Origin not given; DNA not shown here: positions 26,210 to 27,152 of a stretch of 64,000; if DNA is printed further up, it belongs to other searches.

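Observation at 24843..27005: Sodium:solute symporter fused to a GNAT acetyltransferase domain, downstream of an aminotransferase and 2-hydroxyacid dehydrogenase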

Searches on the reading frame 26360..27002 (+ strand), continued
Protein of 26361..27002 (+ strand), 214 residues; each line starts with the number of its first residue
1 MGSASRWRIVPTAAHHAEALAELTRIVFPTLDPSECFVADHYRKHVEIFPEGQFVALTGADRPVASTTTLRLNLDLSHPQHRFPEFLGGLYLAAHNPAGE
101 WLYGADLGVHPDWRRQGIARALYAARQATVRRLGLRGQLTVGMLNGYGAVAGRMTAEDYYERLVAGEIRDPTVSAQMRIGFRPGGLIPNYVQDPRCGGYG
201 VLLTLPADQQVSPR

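Call 29: search_solved_structures(query=A4, max_evalue=1, show_alignments=3)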
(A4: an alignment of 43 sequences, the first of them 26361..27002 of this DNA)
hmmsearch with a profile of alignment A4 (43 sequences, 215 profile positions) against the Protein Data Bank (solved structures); distinct sequences matched with E-value up to 1: 12.
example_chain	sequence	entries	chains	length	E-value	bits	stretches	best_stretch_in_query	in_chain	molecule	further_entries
7ucl_A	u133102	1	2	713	0.0022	20.7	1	39-205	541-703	Polyketide synthase-related protein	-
7uci_A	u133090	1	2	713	0.0022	20.7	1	39-205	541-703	Polyketide synthase-related protein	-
8yv7_A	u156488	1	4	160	0.011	18.5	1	63-135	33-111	Thialysine N-epsilon-acetyltransferase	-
2ree_A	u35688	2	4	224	0.023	17.4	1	40-210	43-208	CurA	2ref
7l1k_A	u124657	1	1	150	0.043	16.5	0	104-137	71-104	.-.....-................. 30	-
6tgx_A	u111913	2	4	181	0.079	15.7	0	95-125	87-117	Acyl-CoA N-acyltransferases (NAT) superfamily protein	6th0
4fd7_A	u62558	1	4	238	0.27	13.9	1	102-141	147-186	putative arylalkylamine N-Acetyltransferase 7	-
2wpw_A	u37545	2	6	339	0.39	13.4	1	107-135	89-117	ORF14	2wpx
2pdo_A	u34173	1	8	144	0.58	12.8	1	108-126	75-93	Acetyltransferase ypeA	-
4qus_A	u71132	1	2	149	0.62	12.7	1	108-126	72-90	Acetyltransferase YpeA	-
4qvt_A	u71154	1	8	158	0.63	12.7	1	108-126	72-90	Acetyltransferase YpeA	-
2g3a_A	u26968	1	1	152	0.63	12.7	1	91-142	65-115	acetyltransferase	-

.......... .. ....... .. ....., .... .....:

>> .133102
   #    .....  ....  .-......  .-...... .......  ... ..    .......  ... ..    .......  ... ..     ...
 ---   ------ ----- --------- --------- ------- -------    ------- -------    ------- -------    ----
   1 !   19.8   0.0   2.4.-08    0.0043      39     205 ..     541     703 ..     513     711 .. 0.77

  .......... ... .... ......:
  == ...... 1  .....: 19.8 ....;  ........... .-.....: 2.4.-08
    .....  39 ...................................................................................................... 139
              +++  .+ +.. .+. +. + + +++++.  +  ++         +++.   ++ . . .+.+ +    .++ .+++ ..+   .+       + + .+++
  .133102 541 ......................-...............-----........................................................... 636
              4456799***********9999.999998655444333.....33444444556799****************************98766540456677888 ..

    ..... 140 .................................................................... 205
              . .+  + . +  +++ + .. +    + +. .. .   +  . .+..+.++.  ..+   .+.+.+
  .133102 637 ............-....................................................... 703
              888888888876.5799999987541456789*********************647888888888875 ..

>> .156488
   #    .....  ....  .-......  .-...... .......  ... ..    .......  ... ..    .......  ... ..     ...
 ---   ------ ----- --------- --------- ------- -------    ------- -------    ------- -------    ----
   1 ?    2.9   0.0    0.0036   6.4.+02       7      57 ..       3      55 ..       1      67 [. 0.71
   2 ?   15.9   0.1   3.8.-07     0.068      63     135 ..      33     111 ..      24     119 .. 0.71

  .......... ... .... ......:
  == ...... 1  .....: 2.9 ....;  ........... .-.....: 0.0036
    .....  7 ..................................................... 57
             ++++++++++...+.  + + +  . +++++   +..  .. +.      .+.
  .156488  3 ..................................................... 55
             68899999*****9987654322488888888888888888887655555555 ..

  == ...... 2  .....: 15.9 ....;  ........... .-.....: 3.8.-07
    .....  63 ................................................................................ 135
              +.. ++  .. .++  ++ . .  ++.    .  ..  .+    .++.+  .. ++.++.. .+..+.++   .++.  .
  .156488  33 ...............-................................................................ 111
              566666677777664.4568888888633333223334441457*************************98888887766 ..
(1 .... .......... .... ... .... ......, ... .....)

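Call 31: find_related_loci(query=A4, collection=genome_contigs, flank=4000)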
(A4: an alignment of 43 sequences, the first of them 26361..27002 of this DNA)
Query A4 (214 aa) in genome_contigs; peptide patterns used: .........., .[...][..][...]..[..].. (x = any residue, [..] = any of these).
599 stretches matched a pattern (row limit reached: there are more); 542 encode a relative of the query (tblastn E <= 1e-3); the best 80 are kept; 80 distinct loci.
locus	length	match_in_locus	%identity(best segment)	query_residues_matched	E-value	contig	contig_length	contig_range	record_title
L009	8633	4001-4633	91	1-211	3e-126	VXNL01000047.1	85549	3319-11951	MAG: Acidobacteria bacterium isolate SB0661_bin_8 NODE_346_length_85549_cov_234.618254, whole genome shotgun sequence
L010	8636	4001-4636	86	1-212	5e-122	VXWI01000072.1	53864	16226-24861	MAG: Acidobacteria bacterium isolate SB0668_bin_14 NODE_297_length_53864_cov_14.353064, whole genome shotgun sequence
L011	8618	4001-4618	83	7-212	3e-116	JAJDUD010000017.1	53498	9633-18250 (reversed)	MAG: Acidobacteria bacterium isolate jk18x1bzbins.64 k141_1380868, whole genome shotgun sequence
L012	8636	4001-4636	92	1-212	5e-113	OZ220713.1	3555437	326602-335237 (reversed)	MAG: Vicinamibacteria bacterium isolate f5636fb4-303b-4095-abf0-868cc3675b90 genome assembly, chromosome: 1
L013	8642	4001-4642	85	1-214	7e-113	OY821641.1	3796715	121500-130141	MAG: Vicinamibacteria bacterium isolate 8cd05730-cbc4-4aa5-8344-af9f7d824ee9 genome assembly, chromosome: 1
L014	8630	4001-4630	80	7-214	3e-109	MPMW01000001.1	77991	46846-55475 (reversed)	MAG: Acidobacteria bacterium bin61 NODE_556_length_77991_cov_15.6518_ID_1111, whole genome shotgun sequence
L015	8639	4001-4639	83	1-211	1e-106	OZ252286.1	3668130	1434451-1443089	MAG: Candidatus Marinacidobacterium sp. isolate 2fc02975-8019-4601-bdd3-05d84ce2460d genome assembly, chromosome: 1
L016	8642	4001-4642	77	1-212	4e-103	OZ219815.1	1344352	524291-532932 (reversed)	MAG: Vicinamibacteria bacterium isolate 9f2a63bf-6400-4679-989b-6d6b125ab8ea genome assembly, chromosome: 1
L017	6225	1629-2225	71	7-203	2e-89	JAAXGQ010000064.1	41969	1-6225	MAG: Vicinamibacteraceae bacterium isolate Plut_88867 filtered_Plut_88867_genomic_contig_34698, whole genome shotgun seq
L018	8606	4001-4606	61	9-211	4e-81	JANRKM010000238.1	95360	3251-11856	MAG: Kofleriaceae bacterium isolate bins.76 k141_4510902, whole genome shotgun sequence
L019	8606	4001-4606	59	9-211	2e-77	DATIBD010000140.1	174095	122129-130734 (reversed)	MAG TPA_asm: Vicinamibacteria bacterium isolate SMAG_U16281 k141_511485, whole genome shotgun sequence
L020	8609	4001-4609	56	8-211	6e-76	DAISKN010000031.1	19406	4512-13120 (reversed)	MAG TPA_asm: Acidobacteriota bacterium isolate CTOTU25575 NODE_887_length_19406_cov_4.226448, whole genome shotgun seque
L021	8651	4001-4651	56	1-211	6e-76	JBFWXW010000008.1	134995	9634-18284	MAG: Kofleriaceae bacterium isolate CA_2019_TPBS_15 NODE_1143_length_134995_cov_5.481552_TPBS, whole genome shotgun sequ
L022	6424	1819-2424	59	7-206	1e-75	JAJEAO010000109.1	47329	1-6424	MAG: Acidobacteria bacterium isolate jk18x7bins.57 k141_2180706, whole genome shotgun sequence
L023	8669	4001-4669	57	1-214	1e-75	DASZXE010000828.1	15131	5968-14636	MAG TPA_asm: Kofleriaceae bacterium isolate SMAG_U6175 k141_442598, whole genome shotgun sequence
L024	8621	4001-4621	59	7-211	8e-76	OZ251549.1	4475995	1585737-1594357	MAG: Candidatus Marinacidobacterium sp. isolate 88176f09-942a-4e48-9e77-24fef9edb6e5 genome assembly, chromosome: 1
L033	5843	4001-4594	59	16-214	1e-72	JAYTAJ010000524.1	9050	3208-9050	MAG: Myxococcales bacterium isolate GFS_13875 GFS_13875_523, whole genome shotgun sequence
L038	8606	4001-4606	56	9-211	2e-71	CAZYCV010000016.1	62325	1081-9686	MAG TPA_asm: uncultured Terracidiphilus sp. isolate binchicken_co3_357 genome assembly, contig: NODE_1297_length_62325_c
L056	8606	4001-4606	55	9-211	8e-70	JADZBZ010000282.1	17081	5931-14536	MAG: Acidobacteria bacterium isolate SJ70 c_000000593116, whole genome shotgun sequence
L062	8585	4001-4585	57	16-211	2e-69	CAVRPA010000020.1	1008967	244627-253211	MAG: uncultured Acidobacteriota bacterium isolate MFD03066.bin.2.161 genome assembly, contig: contig_7961, whole genome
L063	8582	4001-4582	54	17-211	4e-69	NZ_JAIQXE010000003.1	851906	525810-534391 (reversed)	Flavihumibacter profundi strain KCTC 62290 NODE_3_length_851906_cov_33.734770, whole genome shotgun sequence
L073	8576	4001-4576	54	16-208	7e-68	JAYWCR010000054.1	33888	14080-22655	MAG: Sphingobacteriales bacterium isolate GL94_UP_metabat_21 GL94_UP_metabat_21_53, whole genome shotgun sequence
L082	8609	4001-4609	54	9-212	5e-67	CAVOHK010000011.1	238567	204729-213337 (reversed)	MAG: uncultured Acidobacteriota bacterium isolate MFD00392.bin.2.13 genome assembly, contig: contig_42685, whole genome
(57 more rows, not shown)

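Call 41: predict_structure(alignment_id=A4)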
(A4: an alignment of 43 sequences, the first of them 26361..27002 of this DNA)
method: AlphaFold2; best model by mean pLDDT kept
length: 214 residues; sequences in the alignment: 43
mean_pLDDT: 92.1   pTM: 0.88
mean pLDDT of the five models: 92.1, 91.1, 89.9, 89.7, 89.5
residues with pLDDT >= 90: 177; 70-90: 33; 50-70: 2; < 50: 2
segments of 3 or more residues with pLDDT < 50: none
pLDDT, mean of each block of 10 residues (from residue 1): 74 97 96 94 95 95 95 80 76 89 91 94 97 96 95 97 97 95 94 95 96 84
secondary structure, 60 per line:
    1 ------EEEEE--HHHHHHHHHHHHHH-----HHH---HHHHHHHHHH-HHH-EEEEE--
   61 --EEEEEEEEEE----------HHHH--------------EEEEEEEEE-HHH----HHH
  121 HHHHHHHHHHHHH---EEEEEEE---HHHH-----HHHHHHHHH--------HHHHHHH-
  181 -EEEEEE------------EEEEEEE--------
elements in order: E7-11 H14-27 H39-48 E54-58 E63-72 H83-86 E101-109 H118-133 E137-143 H147-150 H156-164 H173-179 E182-187 E200-206
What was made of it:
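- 26361..27005 (+): GNAT-fold part (residues 507-720). It is a stand-alone 211-217-aa gene in relatives that starts at this same ATG. Motif A is R620-x-x-G623-x-A625 in ORF numbering. AF2 pLDDT is 92.1 (call 41).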

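Call 44: search_protein_families(library=pfam, proteins=[L038:3953-6007:+, L033:2417-4603:+, L062:2243-4636:+, L024:4001-5611:+, L082:3176-5209:+, L023:3914-6034:+, L056:3722-6013:+, L073:3929-5968:+], max_evalue=0.001)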
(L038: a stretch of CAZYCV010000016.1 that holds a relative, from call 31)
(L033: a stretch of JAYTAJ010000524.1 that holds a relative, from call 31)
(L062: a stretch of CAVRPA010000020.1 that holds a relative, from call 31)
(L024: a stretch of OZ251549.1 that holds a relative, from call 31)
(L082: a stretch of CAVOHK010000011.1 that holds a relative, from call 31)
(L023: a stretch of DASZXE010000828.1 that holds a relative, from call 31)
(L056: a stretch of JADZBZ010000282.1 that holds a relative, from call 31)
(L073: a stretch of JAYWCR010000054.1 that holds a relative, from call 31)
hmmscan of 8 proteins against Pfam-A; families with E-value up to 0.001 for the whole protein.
L038:3953-6007:+ (685 aa): 3 families
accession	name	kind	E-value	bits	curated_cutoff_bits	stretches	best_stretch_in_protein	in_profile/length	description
PF00202.27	Aminotran_3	-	3.5e-111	372.2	30.5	1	261-665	10-402/403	Aminotransferase class-III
PF00583.31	Acetyltransf_1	-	3.5e-05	24.5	20.7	1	28-141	4-92/116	Acetyltransferase (GNAT) family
PF13508.13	Acetyltransf_7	-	0.00026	21.7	27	1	91-133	12-53/84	Acetyltransferase (GNAT) domain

L033:2417-4603:+ (729 aa): 2 families
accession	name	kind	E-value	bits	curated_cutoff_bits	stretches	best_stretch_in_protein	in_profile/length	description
PF13508.13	Acetyltransf_7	-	3e-05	24.8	27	1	597-637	13-52/84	Acetyltransferase (GNAT) domain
PF00583.31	Acetyltransf_1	-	0.00012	22.8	20.7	1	597-643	55-89/116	Acetyltransferase (GNAT) family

L062:2243-4636:+ (798 aa): 2 families
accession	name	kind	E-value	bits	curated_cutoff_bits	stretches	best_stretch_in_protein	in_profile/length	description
PF00583.31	Acetyltransf_1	-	8.4e-06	26.5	20.7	1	616-705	24-93/116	Acetyltransferase (GNAT) family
PF13508.13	Acetyltransf_7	-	0.00015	22.5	27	1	667-697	25-54/84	Acetyltransferase (GNAT) domain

L024:4001-5611:+ (537 aa): 2 families
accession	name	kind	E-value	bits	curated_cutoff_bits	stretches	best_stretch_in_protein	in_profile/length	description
PF13508.13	Acetyltransf_7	-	2.2e-05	25.2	27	1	81-131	13-62/84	Acetyltransferase (GNAT) domain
PF00583.31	Acetyltransf_1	-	7.2e-05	23.5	20.7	1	82-131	44-93/116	Acetyltransferase (GNAT) family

L082:3176-5209:+ (678 aa): 3 families
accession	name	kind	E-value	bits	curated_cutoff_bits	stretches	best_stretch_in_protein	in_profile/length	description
PF00202.27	Aminotran_3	-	7.7e-41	140.5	30.5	1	520-670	10-163/403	Aminotransferase class-III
PF00583.31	Acetyltransf_1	-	1.7e-06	28.7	20.7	1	287-399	4-91/116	Acetyltransferase (GNAT) family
PF13508.13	Acetyltransf_7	-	0.00067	20.4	27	0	362-391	22-52/84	Acetyltransferase (GNAT) domain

L023:3914-6034:+ (707 aa): 3 families
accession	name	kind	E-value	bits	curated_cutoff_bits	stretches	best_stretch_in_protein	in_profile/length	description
PF00202.27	Aminotran_3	-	2.7e-119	398.9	30.5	1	294-698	9-402/403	Aminotransferase class-III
PF00583.31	Acetyltransf_1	-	1.9e-07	31.8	20.7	1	76-181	21-102/116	Acetyltransferase (GNAT) family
PF13508.13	Acetyltransf_7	-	2.1e-05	25.3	27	1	123-172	13-61/84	Acetyltransferase (GNAT) domain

L056:3722-6013:+ (764 aa): 3 families
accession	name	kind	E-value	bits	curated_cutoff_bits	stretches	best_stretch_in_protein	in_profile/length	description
PF00202.27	Aminotran_3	-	4.5e-122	408.1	30.5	1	344-748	10-403/403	Aminotransferase class-III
PF00583.31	Acetyltransf_1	-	3e-05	24.7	20.7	1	130-209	24-83/116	Acetyltransferase (GNAT) family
PF13508.13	Acetyltransf_7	-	6.1e-05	23.8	27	1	168-209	12-52/84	Acetyltransferase (GNAT) domain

L073:3929-5968:+ (680 aa): 2 families
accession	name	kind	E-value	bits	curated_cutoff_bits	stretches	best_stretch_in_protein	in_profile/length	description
PF00202.27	Aminotran_3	-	8.8e-122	407.1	30.5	1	264-669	9-403/403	Aminotransferase class-III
PF00583.31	Acetyltransf_1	-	2.5e-06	28.2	20.7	1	70-145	42-95/116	Acetyltransferase (GNAT) family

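Call 45: fold_search(model_id=the predicted structure, library=pdb)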
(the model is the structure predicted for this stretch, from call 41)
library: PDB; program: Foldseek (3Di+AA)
matches with E <= 10: 1115; with E <= 0.001: 429
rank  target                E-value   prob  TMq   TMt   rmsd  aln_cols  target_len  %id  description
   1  6mfc_A                3.7e-12  1.00  0.76  0.83   2.9       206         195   24  GphF GNAT-like decarboxylase (released 2019-09-18)
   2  7uci_B                1.3e-11  1.00  0.79  0.27   3.1       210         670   17  SxtA Methyltransferase and decarboxylase didomain in complex with Mn2+ and SAH (released 2022-06-01)
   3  7uci_A                3.3e-11  1.00  0.76  0.25   2.9       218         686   16  SxtA Methyltransferase and decarboxylase didomain in complex with Mn2+ and SAH (released 2022-06-01)
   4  2ref_A                4.0e-11  1.00  0.79  0.83   3.1       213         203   15  Crystal structure of the loading GNATL domain of CurA from Lyngbya majuscula soaked with malonyl-CoA (released 2007-11-20)
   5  2ree_A                8.8e-11  1.00  0.78  0.83   3.0       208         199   15  Crystal structure of the loading GNATL domain of CurA from Lyngbya majuscula (released 2007-11-20)
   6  1l0c                  3.0e-09  1.00  0.62  0.78   4.1       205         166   16  Investigation of the Roles of Catalytic Residues in Serotonin N-Acetyltransferase (released 2002-06-19)
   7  1cjw                  8.3e-09  1.00  0.61  0.77   4.2       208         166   15  SEROTONIN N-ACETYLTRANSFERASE COMPLEXED WITH A BISUBSTRATE ANALOG (released 1999-05-06)
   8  1ib1_E                2.8e-08  1.00  0.61  0.72   4.9       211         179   16  CRYSTAL STRUCTURE OF THE 14-3-3 ZETA:SEROTONIN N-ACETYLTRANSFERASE COMPLEX (released 2001-05-02)
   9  4pv6_C                1.1e-07  1.00  0.59  0.81   4.4       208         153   12  Crystal Structure Analysis of Ard1 from Thermoplasma volcanium (released 2015-01-21)
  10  4pv6_I                2.1e-07  1.00  0.59  0.81   3.9       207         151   14  Crystal Structure Analysis of Ard1 from Thermoplasma volcanium (released 2015-01-21)
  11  5dwn_B                2.5e-07  1.00  0.55  0.64   6.3       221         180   15  Crystal structure of Phosphinothricin N-acetyltransferase from Brucella ovis in complex with AcetylCoA <structure_deta (released 2015-10-28)
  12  5dwn_A                3.0e-07  1.00  0.58  0.68   6.1       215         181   17  Crystal structure of Phosphinothricin N-acetyltransferase from Brucella ovis in complex with AcetylCoA <structure_deta (released 2015-10-28)
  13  4pv6_E                3.6e-07  1.00  0.59  0.82   4.4       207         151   12  Crystal Structure Analysis of Ard1 from Thermoplasma volcanium (released 2015-01-21)
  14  5c88_A                4.1e-07  1.00  0.59  0.78   5.4       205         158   14  Crystal structure of Ard1 N-terminal acetyltransferase from Sulfolobus solfataricus in monoclinic form (released 2016-01-13)
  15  9cr5_B                4.1e-07  1.00  0.50  0.62   9.4       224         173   13  Crystal structure of GNAT superfamily acetyltransferase PA2271 from Pseudomonas aeruginosa (released 2025-05-28)
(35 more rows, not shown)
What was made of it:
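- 26361..27005 (+): Foldseek gives GphF, SxtA and CurA at TM 0.76-0.83 (call 45).
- On GNAT superfamily: There are 429 PDB GNAT matches with E <= 0.001 (call 45).
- Closest known: GNAT-like decarboxylase domains of polyketide-synthase loading modules. Same: These are the closest solved folds (TM 0.76-0.83, E 4e-12 to 9e-11; call 45).
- Checked: The AF2 model of residues 507-720 has pLDDT 92.1, and its top Foldseek PDB hits are all GNAT folds with TM 0.76-0.83 (calls 41, 45).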
